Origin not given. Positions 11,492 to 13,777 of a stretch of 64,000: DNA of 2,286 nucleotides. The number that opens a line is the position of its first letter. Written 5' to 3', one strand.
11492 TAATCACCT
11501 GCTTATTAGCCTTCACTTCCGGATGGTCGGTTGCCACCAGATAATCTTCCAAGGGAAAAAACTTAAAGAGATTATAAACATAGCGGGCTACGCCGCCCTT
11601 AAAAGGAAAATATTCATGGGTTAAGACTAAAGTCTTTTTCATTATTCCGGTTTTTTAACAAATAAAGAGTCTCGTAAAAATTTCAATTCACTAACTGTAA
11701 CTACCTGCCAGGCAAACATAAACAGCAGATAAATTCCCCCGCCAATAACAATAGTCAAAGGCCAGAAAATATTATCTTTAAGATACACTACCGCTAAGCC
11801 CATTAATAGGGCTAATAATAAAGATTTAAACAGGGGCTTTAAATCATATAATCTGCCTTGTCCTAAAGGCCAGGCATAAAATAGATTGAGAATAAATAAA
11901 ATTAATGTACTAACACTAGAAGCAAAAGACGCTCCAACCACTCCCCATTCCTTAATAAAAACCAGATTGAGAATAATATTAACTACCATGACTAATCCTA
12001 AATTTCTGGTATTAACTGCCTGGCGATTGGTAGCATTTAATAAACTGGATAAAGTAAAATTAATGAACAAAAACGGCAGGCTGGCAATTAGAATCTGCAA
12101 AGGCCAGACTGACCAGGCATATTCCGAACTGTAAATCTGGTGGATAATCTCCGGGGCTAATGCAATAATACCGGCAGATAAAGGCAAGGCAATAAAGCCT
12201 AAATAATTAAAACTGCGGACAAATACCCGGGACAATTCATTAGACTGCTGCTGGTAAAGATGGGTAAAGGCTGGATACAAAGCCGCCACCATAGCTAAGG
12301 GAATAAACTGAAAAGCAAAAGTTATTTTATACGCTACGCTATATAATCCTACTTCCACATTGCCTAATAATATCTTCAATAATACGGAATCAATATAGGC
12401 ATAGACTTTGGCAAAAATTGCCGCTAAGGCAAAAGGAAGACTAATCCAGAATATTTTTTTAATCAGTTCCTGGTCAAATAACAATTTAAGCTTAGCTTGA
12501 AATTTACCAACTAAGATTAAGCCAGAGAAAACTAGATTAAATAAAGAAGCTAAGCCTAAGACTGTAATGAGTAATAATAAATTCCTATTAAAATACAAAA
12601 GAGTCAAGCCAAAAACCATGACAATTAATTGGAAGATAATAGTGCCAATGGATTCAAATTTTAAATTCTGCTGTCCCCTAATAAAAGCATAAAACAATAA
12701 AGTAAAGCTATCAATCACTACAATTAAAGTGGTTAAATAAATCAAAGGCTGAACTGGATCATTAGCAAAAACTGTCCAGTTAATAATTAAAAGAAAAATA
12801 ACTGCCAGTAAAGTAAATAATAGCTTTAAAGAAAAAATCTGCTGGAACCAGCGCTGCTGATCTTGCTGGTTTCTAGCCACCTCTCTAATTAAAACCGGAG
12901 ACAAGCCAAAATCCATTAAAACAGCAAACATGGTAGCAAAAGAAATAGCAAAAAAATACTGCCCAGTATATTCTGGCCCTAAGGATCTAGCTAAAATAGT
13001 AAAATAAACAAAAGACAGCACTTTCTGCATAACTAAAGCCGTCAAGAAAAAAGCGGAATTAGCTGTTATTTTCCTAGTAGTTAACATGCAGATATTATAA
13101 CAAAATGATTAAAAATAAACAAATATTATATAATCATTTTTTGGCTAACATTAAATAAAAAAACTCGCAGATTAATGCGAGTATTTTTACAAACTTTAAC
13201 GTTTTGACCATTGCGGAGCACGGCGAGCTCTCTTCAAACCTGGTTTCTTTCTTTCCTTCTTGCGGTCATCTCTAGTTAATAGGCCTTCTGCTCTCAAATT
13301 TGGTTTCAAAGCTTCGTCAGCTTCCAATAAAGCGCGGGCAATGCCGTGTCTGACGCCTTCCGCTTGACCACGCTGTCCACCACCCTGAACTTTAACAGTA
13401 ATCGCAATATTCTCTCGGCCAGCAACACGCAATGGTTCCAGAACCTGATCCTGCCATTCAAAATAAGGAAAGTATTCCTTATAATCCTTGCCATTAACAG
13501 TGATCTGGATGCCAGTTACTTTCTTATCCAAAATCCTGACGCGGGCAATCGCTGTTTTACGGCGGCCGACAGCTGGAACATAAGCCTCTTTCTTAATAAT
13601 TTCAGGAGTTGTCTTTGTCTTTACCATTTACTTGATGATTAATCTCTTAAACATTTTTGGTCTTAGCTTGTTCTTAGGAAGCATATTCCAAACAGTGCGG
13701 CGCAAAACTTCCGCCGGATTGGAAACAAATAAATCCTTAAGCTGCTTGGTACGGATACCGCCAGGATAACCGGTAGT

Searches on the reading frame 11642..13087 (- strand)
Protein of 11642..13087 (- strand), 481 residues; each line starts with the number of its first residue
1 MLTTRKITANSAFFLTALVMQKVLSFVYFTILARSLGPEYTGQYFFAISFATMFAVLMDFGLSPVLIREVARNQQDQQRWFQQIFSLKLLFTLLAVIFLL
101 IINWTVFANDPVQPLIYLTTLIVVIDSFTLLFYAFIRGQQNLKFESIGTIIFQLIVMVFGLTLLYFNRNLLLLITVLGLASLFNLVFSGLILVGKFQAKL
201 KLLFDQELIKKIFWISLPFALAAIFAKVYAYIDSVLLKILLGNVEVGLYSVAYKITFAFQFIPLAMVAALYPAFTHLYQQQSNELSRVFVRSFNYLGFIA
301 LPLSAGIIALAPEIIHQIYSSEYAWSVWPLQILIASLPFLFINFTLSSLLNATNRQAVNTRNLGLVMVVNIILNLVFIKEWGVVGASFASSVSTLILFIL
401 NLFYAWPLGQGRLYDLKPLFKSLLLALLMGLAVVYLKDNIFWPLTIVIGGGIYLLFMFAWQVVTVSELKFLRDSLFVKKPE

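Call 13: search_protein_families(library=pfam, proteins=[window:11642-13087:-], max_evalue=0.001)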
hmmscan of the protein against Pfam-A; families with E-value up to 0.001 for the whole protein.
window:11642-13087:- (481 aa): 3 families
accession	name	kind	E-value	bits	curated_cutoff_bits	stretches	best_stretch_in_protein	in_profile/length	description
PF01943.22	Polysacc_synt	-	3.3e-34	119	28.2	1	8-276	2-272/274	Polysaccharide biosynthesis protein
PF13440.11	Polysacc_synt_3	-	6.8e-25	88.3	23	1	31-326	1-291/293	Polysaccharide biosynthesis protein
PF01554.23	MatE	-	6.2e-08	32.9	24.9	1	218-375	1-160/161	MatE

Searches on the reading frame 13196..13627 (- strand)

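Call 57: search_protein_families(library=pfam, proteins=[window:13196-13627:-], max_evalue=0.001)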
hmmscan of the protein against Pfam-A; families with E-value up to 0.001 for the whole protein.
window:13196-13627:- (143 aa): 1 family
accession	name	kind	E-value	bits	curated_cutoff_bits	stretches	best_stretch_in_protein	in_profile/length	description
PF00380.25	Ribosomal_S9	-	4.6e-41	140.5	22.5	1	21-143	1-121/121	Ribosomal protein S9/S16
